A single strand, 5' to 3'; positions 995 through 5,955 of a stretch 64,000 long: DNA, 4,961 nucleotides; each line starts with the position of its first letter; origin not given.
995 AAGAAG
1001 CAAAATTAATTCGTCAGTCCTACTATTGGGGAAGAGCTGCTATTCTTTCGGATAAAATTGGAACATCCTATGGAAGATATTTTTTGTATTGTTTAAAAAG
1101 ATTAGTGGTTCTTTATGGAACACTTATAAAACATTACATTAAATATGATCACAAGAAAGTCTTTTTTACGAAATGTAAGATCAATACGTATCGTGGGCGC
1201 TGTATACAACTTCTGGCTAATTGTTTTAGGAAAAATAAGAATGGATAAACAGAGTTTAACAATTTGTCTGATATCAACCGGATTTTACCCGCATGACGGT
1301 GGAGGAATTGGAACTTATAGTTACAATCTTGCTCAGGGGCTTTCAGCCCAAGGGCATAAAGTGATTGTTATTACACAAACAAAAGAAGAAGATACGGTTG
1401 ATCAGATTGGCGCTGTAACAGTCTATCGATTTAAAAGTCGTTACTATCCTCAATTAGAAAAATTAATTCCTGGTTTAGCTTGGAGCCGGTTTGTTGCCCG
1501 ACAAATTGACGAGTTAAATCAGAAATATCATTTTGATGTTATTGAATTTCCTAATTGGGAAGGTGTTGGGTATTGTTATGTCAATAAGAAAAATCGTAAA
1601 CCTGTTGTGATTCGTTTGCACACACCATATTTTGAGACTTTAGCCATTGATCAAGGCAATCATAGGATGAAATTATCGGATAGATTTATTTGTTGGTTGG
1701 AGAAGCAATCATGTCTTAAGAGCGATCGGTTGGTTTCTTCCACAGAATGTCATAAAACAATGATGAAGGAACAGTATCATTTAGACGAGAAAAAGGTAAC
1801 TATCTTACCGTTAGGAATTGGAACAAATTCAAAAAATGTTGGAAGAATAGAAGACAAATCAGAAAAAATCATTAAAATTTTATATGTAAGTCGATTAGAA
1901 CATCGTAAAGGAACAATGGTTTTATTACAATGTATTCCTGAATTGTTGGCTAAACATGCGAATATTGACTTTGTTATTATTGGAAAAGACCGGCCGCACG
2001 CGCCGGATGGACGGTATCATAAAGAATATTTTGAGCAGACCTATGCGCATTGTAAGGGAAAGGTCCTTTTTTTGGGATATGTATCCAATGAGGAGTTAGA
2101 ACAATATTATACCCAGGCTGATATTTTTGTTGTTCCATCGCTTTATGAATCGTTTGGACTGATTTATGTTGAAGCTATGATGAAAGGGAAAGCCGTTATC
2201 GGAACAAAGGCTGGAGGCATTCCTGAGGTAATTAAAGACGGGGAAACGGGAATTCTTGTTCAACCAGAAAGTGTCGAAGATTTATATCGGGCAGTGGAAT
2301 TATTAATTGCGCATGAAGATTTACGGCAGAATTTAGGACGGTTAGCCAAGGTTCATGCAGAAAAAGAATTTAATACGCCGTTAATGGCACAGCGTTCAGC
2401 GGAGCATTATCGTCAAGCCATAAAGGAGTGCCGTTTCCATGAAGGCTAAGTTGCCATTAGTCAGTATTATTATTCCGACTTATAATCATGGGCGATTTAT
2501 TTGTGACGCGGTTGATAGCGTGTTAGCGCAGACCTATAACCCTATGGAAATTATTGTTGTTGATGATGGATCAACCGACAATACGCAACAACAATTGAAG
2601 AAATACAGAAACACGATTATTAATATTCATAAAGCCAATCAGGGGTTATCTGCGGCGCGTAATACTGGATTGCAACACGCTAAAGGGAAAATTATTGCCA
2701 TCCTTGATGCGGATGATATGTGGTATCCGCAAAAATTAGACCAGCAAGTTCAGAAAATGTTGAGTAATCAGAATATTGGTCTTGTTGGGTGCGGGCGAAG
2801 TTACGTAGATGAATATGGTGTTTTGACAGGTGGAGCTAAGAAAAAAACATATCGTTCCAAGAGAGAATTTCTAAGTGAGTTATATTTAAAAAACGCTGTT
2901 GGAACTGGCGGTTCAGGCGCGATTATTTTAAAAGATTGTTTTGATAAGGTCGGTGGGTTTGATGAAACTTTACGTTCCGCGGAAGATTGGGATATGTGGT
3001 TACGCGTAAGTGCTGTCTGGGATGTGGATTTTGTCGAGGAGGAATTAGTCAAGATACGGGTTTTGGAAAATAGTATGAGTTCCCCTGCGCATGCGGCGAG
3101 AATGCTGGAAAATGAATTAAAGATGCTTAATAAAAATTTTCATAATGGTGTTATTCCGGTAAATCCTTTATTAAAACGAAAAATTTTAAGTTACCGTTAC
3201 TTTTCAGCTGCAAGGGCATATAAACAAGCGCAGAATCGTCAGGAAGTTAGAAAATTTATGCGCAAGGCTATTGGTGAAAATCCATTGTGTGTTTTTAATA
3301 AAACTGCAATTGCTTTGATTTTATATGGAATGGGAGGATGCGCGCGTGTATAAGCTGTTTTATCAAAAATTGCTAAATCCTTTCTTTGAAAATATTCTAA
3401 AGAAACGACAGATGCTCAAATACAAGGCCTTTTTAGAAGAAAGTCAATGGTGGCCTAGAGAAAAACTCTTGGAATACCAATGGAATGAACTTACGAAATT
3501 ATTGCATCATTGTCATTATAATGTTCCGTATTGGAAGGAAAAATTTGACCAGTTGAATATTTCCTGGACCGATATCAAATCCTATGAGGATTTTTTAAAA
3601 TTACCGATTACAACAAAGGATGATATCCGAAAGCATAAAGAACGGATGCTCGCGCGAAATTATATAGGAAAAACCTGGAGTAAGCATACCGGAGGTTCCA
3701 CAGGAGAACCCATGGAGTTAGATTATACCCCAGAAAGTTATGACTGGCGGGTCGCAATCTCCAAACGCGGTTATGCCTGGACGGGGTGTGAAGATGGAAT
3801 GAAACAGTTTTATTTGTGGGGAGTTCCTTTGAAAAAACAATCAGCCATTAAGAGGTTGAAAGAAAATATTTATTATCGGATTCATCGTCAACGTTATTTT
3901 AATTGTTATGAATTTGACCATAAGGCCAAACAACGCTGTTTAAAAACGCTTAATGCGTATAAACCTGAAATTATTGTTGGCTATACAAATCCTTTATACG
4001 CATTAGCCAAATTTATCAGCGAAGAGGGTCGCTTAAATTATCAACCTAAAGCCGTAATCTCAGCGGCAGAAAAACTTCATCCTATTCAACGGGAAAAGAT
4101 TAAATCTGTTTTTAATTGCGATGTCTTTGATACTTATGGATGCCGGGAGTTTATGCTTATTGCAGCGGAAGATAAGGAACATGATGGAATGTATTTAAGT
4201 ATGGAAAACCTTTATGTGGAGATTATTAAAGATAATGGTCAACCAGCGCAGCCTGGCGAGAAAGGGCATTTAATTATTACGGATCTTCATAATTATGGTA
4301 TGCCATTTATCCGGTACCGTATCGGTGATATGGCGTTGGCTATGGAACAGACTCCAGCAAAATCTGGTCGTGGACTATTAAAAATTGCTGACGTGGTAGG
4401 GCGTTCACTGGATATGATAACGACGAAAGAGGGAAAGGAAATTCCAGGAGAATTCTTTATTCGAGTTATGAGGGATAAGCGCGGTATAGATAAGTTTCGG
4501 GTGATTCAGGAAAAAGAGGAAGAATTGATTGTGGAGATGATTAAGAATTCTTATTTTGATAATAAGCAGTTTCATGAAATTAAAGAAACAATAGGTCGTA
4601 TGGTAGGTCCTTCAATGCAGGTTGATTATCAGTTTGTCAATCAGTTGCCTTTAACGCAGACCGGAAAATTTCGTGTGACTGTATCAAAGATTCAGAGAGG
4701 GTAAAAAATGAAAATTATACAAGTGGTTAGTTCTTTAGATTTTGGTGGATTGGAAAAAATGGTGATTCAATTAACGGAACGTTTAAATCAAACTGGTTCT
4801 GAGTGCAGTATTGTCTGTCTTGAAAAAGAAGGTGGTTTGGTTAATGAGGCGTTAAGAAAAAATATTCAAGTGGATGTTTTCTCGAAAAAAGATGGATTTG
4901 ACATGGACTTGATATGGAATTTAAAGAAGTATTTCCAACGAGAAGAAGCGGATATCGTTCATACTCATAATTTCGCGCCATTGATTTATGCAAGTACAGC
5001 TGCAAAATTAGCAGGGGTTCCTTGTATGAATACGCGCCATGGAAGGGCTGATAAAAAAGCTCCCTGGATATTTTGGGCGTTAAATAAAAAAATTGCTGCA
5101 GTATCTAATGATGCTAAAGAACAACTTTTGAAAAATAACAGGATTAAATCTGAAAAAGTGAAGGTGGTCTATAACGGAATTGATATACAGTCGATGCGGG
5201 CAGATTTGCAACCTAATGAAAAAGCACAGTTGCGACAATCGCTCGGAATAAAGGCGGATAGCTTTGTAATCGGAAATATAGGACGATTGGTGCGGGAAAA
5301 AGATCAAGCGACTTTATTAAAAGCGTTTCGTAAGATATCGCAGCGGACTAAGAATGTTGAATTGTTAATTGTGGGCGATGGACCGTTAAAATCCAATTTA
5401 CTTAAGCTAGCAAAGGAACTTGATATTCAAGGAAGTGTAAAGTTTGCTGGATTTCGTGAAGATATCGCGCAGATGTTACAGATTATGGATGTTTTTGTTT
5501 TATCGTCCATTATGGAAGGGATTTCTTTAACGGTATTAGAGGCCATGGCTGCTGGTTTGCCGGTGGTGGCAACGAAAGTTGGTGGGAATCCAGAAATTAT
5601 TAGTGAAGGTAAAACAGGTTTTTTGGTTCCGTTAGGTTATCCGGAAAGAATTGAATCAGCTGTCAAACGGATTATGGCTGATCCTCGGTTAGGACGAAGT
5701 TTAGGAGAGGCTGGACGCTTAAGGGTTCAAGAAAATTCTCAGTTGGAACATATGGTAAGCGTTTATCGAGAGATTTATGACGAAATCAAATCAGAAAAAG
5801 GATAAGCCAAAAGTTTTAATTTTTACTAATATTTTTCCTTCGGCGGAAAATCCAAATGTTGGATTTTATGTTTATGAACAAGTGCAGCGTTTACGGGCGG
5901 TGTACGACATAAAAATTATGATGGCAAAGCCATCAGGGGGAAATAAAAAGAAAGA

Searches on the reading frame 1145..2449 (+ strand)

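Call 17: search_protein_families(library=pfam, proteins=[window:1145-2449:+], max_evalue=0.001)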
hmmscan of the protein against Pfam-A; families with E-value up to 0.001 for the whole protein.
window:1145-2449:+ (434 aa): 7 families
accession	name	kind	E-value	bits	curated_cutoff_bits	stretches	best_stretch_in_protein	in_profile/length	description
PF00534.26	Glycos_transf_1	-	7e-40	136.8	26.4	1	237-402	10-170/172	Glycosyl transferases group 1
PF13692.12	Glyco_trans_1_4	-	1.1e-34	120.1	27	1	244-389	3-141/142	Glycosyl transferases group 1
PF13439.12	Glyco_transf_4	-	1.2e-22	81.2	28.5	1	53-227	2-168/170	Glycosyltransferase Family 4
PF13579.12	Glyco_trans_4_4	-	9.3e-14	52.5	29.7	1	53-224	1-158/158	Glycosyl transferase 4-like domain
PF20706.3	GT4-conflict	-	3e-13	50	26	1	212-366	168-323/385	Family 4 Glycosyltransferase in conflict systems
PF13524.12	Glyco_trans_1_2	-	1.1e-06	29.1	25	1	269-410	10-134/144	Glycosyl transferase-like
PF13477.12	Glyco_trans_4_2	-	0.0005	20.7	23.4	0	57-164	11-113/139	Glycosyl transferase 4-like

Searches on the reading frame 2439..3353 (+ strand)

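Call 17: search_protein_families(library=pfam, proteins=[window:2439-3353:+], max_evalue=0.001)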
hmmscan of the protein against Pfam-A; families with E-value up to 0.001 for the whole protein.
window:2439-3353:+ (304 aa): 5 families
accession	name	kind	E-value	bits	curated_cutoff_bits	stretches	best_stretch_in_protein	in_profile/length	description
PF00535.33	Glycos_transf_2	-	3.1e-37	128.5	23.3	1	9-168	1-164/168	Glycosyl transferase family 2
PF10111.15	Glyco_tranf_2_2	-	1.5e-22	80.8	27.3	1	9-194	1-203/276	Glycosyltransferase like family 2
PF13641.12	Glyco_tranf_2_3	-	1.2e-19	71.7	27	1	8-203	3-208/230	Glycosyltransferase like family 2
PF13632.12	Glyco_trans_2_3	-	3.1e-07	30.8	27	1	85-208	1-125/198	Glycosyl transferase family group 2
PF13704.12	Glyco_tranf_2_4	-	0.00014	22.7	27.5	1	37-98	21-88/98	Glycosyl transferase family 2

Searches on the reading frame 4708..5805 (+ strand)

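Call 17: search_protein_families(library=pfam, proteins=[window:4708-5805:+], max_evalue=0.001)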
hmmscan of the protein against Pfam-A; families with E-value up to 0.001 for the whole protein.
window:4708-5805:+ (365 aa): 7 families
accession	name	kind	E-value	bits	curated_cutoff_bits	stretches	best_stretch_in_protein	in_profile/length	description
PF00534.26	Glycos_transf_1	-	9.9e-45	152.6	26.4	1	173-338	3-171/172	Glycosyl transferases group 1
PF13692.12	Glyco_trans_1_4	-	9.8e-39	133.3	27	1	186-325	2-142/142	Glycosyl transferases group 1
PF13439.12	Glyco_transf_4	-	1.1e-24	87.8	28.5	1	12-161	1-169/170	Glycosyltransferase Family 4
PF13579.12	Glyco_trans_4_4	-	1.2e-09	39.2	29.7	1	13-157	1-158/158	Glycosyl transferase 4-like domain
PF20706.3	GT4-conflict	-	1.6e-07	31.1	26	1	185-300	197-322/385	Family 4 Glycosyltransferase in conflict systems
PF13477.12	Glyco_trans_4_2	-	2.6e-07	31.4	23.4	1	19-112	13-108/139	Glycosyl transferase 4-like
PF13524.12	Glyco_trans_1_2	-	1.8e-05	25.1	25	1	268-349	59-138/144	Glycosyl transferase-like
